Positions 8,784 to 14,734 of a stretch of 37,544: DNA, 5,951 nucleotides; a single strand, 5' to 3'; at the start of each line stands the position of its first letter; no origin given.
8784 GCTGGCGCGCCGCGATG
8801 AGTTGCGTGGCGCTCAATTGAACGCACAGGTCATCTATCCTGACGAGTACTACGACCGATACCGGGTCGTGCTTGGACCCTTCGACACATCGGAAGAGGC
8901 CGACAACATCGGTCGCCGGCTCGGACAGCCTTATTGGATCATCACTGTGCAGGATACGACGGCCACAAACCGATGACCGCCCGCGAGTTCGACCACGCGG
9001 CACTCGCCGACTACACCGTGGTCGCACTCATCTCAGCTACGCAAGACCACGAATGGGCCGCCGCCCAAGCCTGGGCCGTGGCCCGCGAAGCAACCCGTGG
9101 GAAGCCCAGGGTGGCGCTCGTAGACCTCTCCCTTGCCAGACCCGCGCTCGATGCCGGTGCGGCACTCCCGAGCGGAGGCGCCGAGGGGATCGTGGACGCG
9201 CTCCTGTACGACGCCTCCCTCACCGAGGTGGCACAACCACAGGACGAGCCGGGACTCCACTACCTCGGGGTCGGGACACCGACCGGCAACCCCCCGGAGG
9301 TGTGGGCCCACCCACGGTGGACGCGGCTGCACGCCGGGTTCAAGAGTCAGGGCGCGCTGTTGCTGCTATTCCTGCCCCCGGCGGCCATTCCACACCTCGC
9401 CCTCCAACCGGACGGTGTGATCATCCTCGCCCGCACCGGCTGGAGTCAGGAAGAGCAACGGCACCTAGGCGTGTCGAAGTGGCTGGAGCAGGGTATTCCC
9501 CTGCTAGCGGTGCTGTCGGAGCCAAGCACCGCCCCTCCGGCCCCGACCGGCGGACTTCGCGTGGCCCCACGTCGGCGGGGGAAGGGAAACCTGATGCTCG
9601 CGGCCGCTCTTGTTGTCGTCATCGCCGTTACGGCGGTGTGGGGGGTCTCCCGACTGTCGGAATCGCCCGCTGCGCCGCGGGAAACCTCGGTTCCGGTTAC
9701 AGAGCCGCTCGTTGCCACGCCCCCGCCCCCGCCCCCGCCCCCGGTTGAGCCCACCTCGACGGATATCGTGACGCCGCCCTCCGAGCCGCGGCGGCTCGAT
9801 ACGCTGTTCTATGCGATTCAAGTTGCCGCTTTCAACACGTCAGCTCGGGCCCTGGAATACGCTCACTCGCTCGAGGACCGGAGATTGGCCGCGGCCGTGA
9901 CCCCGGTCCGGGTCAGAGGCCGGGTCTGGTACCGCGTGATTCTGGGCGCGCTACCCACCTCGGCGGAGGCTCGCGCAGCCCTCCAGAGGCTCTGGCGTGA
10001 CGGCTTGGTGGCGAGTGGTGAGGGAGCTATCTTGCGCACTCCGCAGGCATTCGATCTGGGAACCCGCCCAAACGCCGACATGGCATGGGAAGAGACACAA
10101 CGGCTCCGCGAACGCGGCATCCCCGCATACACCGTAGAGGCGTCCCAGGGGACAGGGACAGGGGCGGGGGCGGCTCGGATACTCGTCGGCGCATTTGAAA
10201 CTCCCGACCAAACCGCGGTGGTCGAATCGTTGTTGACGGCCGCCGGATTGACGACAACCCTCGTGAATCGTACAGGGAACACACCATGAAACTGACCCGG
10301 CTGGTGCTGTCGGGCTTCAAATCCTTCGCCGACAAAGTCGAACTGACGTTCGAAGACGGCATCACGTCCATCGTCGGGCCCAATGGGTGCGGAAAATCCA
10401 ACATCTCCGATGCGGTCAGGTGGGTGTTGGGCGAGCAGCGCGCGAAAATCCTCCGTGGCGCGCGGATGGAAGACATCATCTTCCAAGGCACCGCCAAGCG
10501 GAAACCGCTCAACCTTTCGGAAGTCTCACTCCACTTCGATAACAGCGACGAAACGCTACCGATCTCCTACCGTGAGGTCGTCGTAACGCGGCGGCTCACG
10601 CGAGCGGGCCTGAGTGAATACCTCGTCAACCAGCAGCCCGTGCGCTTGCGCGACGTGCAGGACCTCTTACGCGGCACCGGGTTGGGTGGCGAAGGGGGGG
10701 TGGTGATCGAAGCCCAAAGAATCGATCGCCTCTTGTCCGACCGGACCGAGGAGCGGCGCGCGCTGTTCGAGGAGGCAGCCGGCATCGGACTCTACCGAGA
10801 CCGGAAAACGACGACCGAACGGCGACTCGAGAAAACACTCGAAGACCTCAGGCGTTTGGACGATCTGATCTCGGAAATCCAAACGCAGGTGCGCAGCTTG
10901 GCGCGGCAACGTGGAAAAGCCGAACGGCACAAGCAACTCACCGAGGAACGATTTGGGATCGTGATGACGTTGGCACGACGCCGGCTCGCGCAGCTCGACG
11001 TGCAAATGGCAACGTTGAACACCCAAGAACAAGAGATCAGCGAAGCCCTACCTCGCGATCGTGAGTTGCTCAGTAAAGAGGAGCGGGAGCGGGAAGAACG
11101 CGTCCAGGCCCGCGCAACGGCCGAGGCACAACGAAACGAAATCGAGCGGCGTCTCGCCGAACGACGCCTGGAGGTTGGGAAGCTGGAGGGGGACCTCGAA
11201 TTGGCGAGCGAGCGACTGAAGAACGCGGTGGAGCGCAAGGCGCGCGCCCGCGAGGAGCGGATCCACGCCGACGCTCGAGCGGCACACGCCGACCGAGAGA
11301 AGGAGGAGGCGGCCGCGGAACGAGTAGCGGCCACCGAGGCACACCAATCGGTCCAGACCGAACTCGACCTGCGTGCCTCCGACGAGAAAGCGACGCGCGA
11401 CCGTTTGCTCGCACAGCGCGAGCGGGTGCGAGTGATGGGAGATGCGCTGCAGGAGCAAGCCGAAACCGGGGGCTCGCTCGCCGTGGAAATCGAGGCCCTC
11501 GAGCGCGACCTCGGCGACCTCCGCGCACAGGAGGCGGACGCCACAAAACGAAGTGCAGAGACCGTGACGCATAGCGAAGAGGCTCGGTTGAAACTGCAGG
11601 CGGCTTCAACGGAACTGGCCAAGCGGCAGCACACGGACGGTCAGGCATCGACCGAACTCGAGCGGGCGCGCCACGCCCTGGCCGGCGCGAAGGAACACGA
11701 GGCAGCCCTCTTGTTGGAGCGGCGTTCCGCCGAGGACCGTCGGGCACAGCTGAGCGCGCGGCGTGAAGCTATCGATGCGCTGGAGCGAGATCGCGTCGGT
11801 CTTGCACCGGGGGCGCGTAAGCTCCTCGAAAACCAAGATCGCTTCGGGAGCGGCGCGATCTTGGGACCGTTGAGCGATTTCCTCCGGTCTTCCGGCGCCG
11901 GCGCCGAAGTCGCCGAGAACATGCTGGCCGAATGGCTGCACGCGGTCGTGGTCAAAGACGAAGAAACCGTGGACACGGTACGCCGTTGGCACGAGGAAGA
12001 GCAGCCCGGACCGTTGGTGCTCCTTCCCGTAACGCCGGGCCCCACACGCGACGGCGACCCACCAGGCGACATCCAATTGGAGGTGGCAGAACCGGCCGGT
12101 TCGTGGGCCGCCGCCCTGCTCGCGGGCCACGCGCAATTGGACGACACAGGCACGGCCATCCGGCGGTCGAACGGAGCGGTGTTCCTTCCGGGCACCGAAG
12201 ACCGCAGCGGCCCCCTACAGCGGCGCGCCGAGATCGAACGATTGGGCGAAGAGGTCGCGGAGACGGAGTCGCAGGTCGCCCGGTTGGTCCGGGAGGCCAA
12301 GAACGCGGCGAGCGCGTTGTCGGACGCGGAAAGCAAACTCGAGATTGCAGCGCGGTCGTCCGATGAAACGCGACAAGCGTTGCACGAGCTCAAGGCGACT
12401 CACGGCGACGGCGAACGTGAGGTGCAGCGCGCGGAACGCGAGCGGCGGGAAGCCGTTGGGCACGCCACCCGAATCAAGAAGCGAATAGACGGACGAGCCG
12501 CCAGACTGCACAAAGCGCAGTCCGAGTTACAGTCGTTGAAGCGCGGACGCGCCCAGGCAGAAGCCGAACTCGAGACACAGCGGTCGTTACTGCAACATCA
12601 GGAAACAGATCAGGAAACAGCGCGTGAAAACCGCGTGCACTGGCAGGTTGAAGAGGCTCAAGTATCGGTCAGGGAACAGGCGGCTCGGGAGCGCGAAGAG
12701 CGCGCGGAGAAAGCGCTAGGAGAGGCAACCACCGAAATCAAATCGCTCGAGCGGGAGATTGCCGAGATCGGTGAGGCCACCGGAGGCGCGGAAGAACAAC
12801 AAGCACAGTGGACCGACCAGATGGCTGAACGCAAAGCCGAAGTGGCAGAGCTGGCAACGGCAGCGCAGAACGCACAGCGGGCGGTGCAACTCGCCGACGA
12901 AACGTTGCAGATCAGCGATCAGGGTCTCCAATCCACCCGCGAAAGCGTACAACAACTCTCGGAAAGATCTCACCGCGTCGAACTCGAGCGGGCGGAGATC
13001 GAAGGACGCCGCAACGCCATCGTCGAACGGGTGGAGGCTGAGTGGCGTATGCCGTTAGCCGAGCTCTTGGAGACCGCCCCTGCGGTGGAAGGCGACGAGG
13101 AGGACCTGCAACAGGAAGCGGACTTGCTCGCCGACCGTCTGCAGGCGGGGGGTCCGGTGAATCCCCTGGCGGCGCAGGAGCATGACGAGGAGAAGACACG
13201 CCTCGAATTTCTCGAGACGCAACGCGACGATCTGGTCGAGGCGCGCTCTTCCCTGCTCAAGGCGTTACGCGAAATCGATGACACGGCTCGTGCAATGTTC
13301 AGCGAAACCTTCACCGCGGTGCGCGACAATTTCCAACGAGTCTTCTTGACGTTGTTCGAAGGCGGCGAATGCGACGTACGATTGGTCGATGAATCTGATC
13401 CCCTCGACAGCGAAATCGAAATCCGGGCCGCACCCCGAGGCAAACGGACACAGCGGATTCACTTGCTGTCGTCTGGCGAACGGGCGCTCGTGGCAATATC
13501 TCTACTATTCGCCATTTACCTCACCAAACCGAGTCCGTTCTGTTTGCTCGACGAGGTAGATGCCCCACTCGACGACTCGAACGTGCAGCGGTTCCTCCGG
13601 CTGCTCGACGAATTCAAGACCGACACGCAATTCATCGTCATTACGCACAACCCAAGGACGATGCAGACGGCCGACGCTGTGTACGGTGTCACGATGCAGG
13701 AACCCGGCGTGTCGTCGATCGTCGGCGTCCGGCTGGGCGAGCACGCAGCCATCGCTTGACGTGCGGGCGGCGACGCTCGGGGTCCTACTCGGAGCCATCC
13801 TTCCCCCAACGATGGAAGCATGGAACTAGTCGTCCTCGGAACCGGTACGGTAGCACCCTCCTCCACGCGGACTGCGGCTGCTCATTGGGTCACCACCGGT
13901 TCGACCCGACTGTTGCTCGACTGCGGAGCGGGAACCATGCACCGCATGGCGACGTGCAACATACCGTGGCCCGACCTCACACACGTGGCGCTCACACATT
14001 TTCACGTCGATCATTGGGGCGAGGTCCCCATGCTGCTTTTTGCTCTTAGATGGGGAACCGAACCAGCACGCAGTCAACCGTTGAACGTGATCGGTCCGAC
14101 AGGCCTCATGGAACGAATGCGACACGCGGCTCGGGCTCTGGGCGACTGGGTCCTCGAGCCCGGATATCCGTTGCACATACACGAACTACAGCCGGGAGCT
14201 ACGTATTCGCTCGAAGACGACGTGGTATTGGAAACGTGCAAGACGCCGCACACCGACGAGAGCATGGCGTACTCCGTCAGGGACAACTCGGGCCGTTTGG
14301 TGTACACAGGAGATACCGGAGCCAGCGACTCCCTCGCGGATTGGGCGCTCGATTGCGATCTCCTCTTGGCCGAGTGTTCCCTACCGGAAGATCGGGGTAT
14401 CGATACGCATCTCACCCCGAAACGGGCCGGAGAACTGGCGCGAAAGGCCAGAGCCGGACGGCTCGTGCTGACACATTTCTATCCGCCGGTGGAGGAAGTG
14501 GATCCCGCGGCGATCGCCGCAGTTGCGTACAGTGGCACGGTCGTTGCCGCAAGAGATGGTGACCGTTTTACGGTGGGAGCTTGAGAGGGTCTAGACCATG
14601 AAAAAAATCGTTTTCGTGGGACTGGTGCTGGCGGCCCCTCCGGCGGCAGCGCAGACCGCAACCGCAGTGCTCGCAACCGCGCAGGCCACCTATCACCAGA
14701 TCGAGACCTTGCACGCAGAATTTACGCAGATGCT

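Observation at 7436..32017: Genome-style family of short tandem (mostly 7-nt) repeat arrays at gene 3' ends, with the same units recurring at different loci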

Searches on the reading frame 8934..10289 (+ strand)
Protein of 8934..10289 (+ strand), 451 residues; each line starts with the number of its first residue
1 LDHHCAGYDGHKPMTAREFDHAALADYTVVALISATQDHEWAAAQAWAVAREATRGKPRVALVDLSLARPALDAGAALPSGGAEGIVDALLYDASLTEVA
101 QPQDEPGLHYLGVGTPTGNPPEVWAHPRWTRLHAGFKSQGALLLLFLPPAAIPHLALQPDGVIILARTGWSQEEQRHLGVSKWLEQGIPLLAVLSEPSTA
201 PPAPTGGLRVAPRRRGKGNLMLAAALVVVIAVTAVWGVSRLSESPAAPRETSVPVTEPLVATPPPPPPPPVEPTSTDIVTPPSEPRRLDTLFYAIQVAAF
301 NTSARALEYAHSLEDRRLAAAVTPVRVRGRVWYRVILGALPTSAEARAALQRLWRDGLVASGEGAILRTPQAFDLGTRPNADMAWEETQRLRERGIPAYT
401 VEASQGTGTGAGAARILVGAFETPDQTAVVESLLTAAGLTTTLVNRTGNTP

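Call 35: search_protein_families(library=pfam, proteins=[window:8934-10289:+])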
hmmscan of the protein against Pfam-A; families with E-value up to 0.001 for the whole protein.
window:8934-10289:+ (451 aa): 1 family
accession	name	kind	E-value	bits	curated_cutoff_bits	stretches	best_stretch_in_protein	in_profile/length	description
PF05036.18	SPOR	-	3.4e-15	56.6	21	1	293-353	5-64/76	SPOR domain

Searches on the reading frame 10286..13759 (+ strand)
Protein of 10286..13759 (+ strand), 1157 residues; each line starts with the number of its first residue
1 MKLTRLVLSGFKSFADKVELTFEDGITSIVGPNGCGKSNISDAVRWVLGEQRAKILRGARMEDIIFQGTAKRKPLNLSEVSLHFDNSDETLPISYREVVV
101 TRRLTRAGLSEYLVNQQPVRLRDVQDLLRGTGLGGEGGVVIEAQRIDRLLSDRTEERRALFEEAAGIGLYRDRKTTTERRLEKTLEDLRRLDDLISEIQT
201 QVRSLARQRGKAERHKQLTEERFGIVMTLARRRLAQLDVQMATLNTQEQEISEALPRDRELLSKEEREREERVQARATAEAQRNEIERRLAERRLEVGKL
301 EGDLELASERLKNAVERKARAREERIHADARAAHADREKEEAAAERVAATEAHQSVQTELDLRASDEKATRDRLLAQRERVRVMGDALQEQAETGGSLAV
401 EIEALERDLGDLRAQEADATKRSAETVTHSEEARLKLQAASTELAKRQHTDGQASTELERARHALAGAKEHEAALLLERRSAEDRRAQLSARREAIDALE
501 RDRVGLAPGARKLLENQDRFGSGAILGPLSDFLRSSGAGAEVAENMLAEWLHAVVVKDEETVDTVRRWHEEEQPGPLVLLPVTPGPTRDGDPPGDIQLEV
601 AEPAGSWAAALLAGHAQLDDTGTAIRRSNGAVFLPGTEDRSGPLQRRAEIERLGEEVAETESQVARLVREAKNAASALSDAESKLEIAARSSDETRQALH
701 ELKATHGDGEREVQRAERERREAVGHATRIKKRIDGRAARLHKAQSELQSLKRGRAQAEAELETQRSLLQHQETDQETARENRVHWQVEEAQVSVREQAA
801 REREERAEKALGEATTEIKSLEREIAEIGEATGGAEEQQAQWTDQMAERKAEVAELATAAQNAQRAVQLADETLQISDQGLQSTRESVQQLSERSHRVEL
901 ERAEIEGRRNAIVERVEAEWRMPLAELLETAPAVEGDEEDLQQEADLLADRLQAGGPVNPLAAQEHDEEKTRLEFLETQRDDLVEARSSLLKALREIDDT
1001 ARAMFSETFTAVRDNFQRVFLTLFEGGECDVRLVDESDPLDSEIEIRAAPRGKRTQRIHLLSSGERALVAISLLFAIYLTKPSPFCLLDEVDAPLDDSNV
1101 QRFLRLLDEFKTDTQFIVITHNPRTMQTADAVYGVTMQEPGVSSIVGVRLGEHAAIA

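Call 10: search_protein_families(library=pfam, proteins=[window:10286-13759:+])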
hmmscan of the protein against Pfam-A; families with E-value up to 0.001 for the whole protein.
window:10286-13759:+ (1157 aa): 5 families
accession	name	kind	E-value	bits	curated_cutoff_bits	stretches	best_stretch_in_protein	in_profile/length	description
PF02463.25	SMC_N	-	2.4e-69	233.6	40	1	3-1143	2-219/220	RecF/RecN/SMC N terminal domain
PF13304.12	AAA_21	-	1.3e-15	58.7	27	2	963-1125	121-302/304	AAA domain, putative AbiEii toxin, Type IV TA system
PF13175.12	AAA_15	-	8.8e-15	55.6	32.1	1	1-367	1-239/374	AAA ATPase domain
PF13476.12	AAA_23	-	3.4e-11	44.6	27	1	5-253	1-195/201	AAA domain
PF13555.12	AAA_29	-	0.00013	22.1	27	1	3-48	1-46/61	P-loop containing region of AAA domain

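Call 14: find_encoding_contigs(protein=window:10286-13759:+, flank=10000, max_places=6)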
Protein window:10286-13759:+ (1157 aa): no gene with exactly this product is on record in the collection.

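Call 17: find_related_loci(query=window:10286-13759:+, collection=genome_contigs, flank=10000)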
Query window:10286-13759:+ (1157 aa) in genome_contigs; peptide patterns used: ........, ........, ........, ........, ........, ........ (x = any residue, [..] = any of these).
410 stretches matched a pattern; 208 encode a relative of the query (tblastn E <= 1e-3); the best 80 are kept; 80 distinct loci.
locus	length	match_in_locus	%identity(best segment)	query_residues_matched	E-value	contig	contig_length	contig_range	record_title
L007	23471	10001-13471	86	1-1157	0e+0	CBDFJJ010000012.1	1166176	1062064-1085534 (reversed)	MAG: Gemmatimonadales bacterium isolate cc5d84ec-392c-4d77-a455-882139ed0c07 genome assembly, contig: contig_12, whole g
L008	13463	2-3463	67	1-1155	0e+0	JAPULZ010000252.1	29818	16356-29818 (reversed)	MAG: Gemmatimonadetes bacterium isolate KW1-S21_32 KW1-S21_32_cg252, whole genome shotgun sequence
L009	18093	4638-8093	62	1-1151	0e+0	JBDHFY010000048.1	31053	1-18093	MAG: Gemmatimonadota bacterium isolate M8-58_Bin_338 M8-58_Bin_338_scaffold_13155, whole genome shotgun sequence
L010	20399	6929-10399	75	1-1157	0e+0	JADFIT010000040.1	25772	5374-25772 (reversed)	MAG: Gemmatimonadetes bacterium isolate B3T1B10 B3T1B10_NODE825, whole genome shotgun sequence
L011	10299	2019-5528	58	1-1152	0e+0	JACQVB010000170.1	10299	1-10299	MAG: Gemmatimonadetes bacterium isolate NC_groundwater_1452_Ag_S-0.65um_65_21 S_p65_S5_coassembly_k141_3417089, whole ge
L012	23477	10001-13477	76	1-1157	0e+0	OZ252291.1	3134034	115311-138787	MAG: Gemmatimonadales bacterium isolate 1a75408a-c806-4ed8-8116-707dc2be45c1 genome assembly, chromosome: 1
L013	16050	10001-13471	87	1-1157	0e+0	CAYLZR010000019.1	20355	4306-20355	MAG TPA_asm: uncultured Gemmatimonadaceae bacterium isolate binchicken_co61_8 genome assembly, contig: NODE_310_length_2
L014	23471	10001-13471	78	1-1157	0e+0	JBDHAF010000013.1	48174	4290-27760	MAG: Gemmatimonadota bacterium isolate M3-44_Bin_147 M3-44_Bin_147_scaffold_2388, whole genome shotgun sequence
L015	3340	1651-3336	70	1-562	0e+0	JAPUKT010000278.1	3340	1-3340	MAG: Deltaproteobacteria bacterium isolate KW1-S15_267 KW1-S15_267_cg278, whole genome shotgun sequence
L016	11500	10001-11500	71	1-500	0e+0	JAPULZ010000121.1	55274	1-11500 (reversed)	MAG: Gemmatimonadetes bacterium isolate KW1-S21_32 KW1-S21_32_cg121, whole genome shotgun sequence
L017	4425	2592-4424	60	1-610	0e+0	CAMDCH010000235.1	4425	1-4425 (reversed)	MAG: bacterium HR33 isolate MaH-09apr19-82 genome assembly, contig: MaH-09apr19-C46622, whole genome shotgun sequence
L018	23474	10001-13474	68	1-1157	0e+0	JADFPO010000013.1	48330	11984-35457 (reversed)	MAG: Gemmatimonadetes bacterium isolate B74T1B5 B74T1B5_NODE366, whole genome shotgun sequence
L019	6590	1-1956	54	501-1152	0e+0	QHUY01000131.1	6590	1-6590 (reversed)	MAG: Gemmatimonadetes bacterium isolate AG17 14_1009_16_40cm_scaffold_72100_curated, whole genome shotgun sequence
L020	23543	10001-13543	30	1-1152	2e-137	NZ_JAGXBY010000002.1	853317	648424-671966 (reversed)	Ornithinibacillus massiliensis strain Marseille-P3601 NODE_2_length_853317_cov_22.271194, whole genome shotgun sequence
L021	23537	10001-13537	30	1-1150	1e-135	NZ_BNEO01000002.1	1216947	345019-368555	Virgibacillus salexigens strain DSM 11483 NODE_2, whole genome shotgun sequence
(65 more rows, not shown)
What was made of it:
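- The SMC protein is 86-87% identical to Gemmatimonadales MAGs (call 17).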

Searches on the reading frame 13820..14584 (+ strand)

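Call 35: search_protein_families(library=pfam, proteins=[window:13820-14584:+])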
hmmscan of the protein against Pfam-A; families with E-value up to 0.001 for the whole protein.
window:13820-14584:+ (254 aa): 2 families
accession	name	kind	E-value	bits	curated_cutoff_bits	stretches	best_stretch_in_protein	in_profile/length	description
PF12706.13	Lactamase_B_2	-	4.1e-20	72.7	27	1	29-220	1-200/200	Beta-lactamase superfamily domain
PF00753.33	Lactamase_B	-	3.9e-12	47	22.7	1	22-219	9-196/196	Metallo-beta-lactamase superfamily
